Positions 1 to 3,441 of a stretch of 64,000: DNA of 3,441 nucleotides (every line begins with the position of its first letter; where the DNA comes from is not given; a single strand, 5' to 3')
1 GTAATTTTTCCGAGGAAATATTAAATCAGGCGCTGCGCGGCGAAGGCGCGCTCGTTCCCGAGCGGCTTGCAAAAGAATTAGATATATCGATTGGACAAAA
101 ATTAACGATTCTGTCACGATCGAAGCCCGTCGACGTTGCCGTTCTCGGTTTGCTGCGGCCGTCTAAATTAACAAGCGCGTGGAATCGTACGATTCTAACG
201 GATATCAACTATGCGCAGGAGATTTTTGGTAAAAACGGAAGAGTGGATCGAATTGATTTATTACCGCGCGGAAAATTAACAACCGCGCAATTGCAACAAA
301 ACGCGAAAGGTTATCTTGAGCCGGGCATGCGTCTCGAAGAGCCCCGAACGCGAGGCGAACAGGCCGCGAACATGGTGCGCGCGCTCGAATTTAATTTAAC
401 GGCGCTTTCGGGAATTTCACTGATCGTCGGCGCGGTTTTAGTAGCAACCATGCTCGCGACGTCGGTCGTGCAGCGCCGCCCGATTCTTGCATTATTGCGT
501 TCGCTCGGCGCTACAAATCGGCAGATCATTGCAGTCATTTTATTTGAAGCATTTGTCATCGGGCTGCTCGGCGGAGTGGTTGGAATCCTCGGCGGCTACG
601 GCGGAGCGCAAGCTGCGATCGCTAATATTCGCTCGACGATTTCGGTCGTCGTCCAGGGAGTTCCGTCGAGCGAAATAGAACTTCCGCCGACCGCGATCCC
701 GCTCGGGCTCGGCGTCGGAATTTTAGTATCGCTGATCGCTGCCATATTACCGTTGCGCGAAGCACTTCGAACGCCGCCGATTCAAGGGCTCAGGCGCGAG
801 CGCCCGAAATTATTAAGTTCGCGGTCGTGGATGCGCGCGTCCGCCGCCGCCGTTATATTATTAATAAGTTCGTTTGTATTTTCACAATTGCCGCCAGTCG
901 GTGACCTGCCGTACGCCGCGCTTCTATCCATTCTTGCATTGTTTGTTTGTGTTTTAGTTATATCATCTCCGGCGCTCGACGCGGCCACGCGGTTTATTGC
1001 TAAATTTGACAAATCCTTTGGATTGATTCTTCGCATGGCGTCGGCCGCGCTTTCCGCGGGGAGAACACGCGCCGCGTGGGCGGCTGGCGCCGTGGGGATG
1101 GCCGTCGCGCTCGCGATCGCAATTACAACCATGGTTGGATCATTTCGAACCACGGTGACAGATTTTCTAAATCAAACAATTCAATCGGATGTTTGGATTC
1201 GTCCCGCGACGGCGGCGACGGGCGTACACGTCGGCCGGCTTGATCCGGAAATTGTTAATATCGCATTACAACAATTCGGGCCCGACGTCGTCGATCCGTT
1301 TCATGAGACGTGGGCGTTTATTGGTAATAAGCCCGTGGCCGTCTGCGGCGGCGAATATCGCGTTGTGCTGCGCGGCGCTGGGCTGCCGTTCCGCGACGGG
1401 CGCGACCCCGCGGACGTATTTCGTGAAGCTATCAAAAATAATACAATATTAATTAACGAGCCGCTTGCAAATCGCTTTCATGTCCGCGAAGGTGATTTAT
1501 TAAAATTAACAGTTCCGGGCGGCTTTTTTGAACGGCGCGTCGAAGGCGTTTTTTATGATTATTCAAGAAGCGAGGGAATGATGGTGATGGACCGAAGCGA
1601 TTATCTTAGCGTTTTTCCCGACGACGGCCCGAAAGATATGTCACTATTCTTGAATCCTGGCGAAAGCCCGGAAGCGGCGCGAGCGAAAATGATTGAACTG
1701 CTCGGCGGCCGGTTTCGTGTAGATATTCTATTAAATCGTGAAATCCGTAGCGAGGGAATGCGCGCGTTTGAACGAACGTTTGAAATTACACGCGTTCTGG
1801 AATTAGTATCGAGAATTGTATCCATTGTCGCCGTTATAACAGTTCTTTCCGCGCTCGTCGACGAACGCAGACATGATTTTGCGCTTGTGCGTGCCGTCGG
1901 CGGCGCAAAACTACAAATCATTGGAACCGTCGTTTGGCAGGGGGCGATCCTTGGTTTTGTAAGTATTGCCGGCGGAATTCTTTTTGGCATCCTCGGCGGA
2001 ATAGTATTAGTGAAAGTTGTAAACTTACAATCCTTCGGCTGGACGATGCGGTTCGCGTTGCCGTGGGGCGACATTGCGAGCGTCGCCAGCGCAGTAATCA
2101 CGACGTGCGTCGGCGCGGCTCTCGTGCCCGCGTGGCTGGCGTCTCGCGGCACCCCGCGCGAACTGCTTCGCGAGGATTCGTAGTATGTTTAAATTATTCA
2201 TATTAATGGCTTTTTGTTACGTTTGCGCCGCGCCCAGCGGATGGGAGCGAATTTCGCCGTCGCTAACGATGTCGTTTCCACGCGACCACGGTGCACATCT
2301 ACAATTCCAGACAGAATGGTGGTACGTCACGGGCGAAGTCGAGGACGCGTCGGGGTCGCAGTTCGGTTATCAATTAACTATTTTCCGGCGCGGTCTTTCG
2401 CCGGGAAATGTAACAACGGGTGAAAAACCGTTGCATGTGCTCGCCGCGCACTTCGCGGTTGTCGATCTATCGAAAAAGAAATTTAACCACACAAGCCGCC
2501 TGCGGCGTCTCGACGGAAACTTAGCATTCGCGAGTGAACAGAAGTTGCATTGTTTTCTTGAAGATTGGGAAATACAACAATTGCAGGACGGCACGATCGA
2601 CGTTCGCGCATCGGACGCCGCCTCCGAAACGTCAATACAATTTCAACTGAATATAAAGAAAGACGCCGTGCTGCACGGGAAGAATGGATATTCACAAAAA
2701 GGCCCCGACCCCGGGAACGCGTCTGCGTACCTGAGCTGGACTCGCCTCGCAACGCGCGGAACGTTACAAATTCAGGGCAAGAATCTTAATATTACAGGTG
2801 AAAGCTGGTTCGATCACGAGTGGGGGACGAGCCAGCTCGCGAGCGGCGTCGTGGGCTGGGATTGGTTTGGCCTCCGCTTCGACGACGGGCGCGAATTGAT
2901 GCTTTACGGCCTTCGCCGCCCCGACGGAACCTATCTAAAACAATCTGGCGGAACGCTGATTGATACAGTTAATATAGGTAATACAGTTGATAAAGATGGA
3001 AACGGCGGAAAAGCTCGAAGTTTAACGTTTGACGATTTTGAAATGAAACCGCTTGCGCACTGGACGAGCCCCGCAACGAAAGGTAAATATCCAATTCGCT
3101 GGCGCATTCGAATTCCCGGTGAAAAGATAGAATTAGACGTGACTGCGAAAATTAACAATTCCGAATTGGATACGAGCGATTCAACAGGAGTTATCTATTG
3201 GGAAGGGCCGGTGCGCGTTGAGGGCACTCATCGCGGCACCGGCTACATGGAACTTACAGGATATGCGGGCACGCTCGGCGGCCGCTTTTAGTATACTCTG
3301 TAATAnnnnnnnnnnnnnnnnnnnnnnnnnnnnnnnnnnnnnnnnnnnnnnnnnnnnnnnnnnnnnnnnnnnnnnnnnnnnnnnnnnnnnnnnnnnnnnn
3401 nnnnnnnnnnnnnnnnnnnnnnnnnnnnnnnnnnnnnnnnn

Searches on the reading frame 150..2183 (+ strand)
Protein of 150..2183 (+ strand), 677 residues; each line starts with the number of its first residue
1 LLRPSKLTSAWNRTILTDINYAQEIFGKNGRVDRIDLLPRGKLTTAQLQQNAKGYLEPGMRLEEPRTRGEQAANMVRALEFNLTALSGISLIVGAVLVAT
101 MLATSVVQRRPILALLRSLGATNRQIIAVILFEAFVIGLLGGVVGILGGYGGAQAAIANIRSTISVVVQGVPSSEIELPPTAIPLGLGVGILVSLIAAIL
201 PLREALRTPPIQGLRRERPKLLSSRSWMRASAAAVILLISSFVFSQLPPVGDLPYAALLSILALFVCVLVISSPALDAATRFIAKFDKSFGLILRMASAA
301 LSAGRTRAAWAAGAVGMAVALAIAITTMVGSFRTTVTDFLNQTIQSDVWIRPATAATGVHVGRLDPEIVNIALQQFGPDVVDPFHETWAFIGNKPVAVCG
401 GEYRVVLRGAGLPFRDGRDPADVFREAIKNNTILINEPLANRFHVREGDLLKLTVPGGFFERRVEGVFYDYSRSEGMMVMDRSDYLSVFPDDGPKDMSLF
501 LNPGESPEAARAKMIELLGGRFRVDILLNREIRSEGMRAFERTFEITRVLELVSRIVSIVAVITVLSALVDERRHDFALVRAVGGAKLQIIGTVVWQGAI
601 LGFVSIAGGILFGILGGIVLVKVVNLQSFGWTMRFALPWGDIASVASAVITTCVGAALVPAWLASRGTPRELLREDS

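Call 64: search_protein_families(library=pfam, proteins=[window:150-2183:+], max_evalue=0.00001)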
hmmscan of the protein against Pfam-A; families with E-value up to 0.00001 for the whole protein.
window:150-2183:+ (677 aa): 1 family
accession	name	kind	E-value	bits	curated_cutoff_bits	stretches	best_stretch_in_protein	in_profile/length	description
PF02687.27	FtsX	-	1.6e-28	99.6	25.5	2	86-210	3-120/120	FtsX-like permease C-terminal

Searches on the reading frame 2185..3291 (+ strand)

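Call 64: search_protein_families(library=pfam, proteins=[window:2185-3291:+], max_evalue=0.00001)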
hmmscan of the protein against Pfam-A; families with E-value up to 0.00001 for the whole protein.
window:2185-3291:+ (368 aa): 2 families
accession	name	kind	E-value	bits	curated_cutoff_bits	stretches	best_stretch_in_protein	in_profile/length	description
PF07143.17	CrtC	-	1.1e-49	169.7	22.5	1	43-215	1-168/168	CrtC N-terminal lipocalin domain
PF17186.10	Lipocalin_9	-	8.9e-42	142.8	26.2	1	219-360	2-131/131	Lipocalin-like domain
